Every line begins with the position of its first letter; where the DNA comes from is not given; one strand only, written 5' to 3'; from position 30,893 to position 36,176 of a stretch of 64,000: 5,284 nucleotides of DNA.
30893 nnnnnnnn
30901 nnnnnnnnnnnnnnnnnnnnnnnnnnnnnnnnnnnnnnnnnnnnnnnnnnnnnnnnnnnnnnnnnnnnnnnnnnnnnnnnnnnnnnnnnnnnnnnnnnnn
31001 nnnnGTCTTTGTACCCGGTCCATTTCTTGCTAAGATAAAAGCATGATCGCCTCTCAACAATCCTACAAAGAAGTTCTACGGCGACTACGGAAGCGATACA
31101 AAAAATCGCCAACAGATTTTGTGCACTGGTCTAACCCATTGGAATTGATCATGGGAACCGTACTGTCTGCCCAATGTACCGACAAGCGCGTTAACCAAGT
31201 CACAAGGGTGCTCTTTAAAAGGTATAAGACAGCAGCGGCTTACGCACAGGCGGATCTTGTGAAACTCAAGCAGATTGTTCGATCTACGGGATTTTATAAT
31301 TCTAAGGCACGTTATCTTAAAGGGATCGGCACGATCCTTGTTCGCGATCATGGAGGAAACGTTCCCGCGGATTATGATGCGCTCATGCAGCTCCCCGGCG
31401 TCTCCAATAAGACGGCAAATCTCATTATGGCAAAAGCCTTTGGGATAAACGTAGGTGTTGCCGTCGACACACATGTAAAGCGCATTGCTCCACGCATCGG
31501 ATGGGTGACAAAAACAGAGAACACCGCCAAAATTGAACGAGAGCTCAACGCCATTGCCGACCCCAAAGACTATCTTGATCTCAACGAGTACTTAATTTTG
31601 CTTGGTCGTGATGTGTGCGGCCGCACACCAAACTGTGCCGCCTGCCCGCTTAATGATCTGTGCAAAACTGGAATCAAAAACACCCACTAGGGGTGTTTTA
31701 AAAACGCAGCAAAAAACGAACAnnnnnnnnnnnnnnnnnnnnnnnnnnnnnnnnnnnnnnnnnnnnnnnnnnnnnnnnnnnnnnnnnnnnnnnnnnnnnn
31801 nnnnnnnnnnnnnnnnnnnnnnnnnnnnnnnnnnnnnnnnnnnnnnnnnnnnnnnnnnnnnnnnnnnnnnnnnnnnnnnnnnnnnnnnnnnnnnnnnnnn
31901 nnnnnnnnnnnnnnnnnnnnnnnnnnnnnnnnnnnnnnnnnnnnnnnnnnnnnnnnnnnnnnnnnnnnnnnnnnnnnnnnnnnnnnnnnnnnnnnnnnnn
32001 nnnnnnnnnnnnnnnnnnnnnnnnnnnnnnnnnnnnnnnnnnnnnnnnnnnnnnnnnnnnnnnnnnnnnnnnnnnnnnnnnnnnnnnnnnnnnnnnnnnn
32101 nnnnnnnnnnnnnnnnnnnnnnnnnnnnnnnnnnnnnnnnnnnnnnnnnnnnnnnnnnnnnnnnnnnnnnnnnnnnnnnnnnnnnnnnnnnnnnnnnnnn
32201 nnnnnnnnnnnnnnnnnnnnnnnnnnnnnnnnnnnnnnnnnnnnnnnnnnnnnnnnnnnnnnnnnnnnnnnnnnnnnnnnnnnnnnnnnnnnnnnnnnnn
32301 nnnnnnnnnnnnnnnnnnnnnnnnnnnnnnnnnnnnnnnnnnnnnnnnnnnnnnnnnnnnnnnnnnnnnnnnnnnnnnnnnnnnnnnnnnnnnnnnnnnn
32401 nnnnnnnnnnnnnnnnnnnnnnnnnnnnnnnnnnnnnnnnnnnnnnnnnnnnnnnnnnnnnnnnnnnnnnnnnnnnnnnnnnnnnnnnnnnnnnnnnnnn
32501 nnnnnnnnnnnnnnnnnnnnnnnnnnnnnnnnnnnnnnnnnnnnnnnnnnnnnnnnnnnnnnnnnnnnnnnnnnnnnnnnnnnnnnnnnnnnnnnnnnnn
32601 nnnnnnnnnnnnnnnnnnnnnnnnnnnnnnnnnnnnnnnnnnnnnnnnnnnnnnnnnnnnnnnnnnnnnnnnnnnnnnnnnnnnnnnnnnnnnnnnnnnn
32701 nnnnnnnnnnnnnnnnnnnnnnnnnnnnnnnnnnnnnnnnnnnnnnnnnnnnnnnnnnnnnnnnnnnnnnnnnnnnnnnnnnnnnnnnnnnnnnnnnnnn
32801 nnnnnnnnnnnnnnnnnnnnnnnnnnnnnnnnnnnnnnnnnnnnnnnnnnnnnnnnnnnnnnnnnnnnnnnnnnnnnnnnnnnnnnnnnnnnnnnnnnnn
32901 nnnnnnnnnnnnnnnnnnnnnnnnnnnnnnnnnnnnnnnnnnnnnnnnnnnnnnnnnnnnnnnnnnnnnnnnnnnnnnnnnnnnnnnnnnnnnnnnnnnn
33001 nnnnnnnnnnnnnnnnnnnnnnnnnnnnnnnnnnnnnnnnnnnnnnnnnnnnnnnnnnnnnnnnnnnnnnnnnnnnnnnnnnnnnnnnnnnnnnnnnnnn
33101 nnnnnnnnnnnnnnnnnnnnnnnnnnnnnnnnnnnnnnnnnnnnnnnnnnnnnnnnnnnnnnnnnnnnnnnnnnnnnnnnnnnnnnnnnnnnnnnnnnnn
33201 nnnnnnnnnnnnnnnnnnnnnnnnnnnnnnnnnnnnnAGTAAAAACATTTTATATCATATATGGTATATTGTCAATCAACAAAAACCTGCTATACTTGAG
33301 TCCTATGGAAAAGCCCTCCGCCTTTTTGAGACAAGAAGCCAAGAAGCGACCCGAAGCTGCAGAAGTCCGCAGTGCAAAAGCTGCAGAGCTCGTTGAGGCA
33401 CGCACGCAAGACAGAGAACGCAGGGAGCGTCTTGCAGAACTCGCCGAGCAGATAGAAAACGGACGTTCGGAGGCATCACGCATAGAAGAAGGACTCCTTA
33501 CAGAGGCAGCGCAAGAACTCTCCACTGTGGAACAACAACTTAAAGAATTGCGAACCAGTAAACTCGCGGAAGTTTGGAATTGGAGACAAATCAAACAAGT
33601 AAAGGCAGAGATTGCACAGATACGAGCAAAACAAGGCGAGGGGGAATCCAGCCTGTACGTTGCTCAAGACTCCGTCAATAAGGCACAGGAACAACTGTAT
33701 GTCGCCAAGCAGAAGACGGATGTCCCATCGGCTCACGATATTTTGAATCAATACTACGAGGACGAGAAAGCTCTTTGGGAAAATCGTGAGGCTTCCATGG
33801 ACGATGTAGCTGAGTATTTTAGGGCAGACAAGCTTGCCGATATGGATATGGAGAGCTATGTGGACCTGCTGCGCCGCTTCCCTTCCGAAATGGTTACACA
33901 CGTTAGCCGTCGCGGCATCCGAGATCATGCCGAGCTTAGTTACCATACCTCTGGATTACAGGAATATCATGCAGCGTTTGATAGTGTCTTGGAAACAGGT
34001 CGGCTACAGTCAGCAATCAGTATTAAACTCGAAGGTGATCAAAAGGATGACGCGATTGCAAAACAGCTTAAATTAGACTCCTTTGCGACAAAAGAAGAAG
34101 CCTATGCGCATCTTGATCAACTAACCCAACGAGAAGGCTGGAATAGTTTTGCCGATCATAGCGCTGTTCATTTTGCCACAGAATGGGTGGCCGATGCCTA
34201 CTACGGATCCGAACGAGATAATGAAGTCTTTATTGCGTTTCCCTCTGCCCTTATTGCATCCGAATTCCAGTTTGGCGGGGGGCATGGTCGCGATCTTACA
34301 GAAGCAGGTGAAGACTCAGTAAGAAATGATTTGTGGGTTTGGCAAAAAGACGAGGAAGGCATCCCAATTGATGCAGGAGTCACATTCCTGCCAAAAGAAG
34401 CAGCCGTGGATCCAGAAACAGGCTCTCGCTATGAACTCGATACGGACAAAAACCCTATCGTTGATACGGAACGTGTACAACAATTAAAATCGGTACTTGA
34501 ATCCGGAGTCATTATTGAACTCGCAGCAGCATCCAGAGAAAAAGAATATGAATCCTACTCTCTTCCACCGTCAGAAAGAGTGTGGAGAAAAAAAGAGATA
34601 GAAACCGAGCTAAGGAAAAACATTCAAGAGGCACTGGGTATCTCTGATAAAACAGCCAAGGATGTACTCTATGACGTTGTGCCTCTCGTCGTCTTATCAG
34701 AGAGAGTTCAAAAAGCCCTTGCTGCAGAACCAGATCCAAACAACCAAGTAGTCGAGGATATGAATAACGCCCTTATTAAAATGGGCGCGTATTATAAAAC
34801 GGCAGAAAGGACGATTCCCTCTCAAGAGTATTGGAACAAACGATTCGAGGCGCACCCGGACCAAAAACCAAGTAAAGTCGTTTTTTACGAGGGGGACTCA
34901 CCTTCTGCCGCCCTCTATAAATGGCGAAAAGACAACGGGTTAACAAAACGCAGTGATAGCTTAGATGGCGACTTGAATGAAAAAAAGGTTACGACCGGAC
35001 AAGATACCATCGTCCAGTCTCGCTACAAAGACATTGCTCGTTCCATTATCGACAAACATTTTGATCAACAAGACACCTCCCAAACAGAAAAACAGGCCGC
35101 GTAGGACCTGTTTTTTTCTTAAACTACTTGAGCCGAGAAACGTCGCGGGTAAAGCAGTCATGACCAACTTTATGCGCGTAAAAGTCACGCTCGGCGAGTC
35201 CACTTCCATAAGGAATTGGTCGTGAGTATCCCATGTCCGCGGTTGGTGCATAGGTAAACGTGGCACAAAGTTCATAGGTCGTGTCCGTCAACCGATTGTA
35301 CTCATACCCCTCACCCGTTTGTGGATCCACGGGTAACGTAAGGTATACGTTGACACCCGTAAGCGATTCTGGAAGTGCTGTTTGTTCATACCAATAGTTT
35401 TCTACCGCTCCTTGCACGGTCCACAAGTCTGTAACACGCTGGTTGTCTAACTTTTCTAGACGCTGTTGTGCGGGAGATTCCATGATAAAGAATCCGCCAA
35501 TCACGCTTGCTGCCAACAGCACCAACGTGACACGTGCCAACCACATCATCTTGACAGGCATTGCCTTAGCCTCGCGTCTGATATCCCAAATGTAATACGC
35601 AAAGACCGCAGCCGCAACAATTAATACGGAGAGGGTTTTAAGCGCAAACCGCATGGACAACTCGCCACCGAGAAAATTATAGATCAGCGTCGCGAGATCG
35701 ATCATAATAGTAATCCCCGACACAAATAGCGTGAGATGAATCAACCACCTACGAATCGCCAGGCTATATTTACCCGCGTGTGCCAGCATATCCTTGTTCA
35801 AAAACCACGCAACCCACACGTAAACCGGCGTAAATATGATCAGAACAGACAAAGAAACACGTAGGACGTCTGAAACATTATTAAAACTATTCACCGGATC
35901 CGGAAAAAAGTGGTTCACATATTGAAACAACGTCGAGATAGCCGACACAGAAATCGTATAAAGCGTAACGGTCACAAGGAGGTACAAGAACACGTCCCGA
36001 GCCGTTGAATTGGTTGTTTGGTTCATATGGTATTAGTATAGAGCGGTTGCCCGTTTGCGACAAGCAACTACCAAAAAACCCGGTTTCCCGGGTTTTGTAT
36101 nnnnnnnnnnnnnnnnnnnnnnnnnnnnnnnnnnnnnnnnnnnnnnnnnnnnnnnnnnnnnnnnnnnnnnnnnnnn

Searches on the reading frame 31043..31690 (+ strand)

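Call 85: search_protein_families(library=pfam, proteins=[window:31043-31690:+], max_evalue=0.0001)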
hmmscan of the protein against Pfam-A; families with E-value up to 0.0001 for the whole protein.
window:31043-31690:+ (215 aa): 2 families
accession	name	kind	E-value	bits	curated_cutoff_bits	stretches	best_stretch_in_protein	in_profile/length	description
PF00730.31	HhH-GPD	-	6.3e-26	91.3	26.2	1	38-170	2-104/108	HhH-GPD superfamily base excision DNA repair protein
PF00633.29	HHH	-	1e-05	25.6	24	1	103-130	2-29/30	Helix-hairpin-helix motif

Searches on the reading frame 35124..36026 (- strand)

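Call 85: search_protein_families(library=pfam, proteins=[window:35124-36026:-], max_evalue=0.0001)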
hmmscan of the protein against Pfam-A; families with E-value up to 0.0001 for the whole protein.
window:35124-36026:- (300 aa): 1 family
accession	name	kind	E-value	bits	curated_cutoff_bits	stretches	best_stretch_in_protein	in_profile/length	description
PF18920.5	DUF5671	-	5e-22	78.6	28.4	1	11-144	1-131/132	Domain of unknown function (DUF5671)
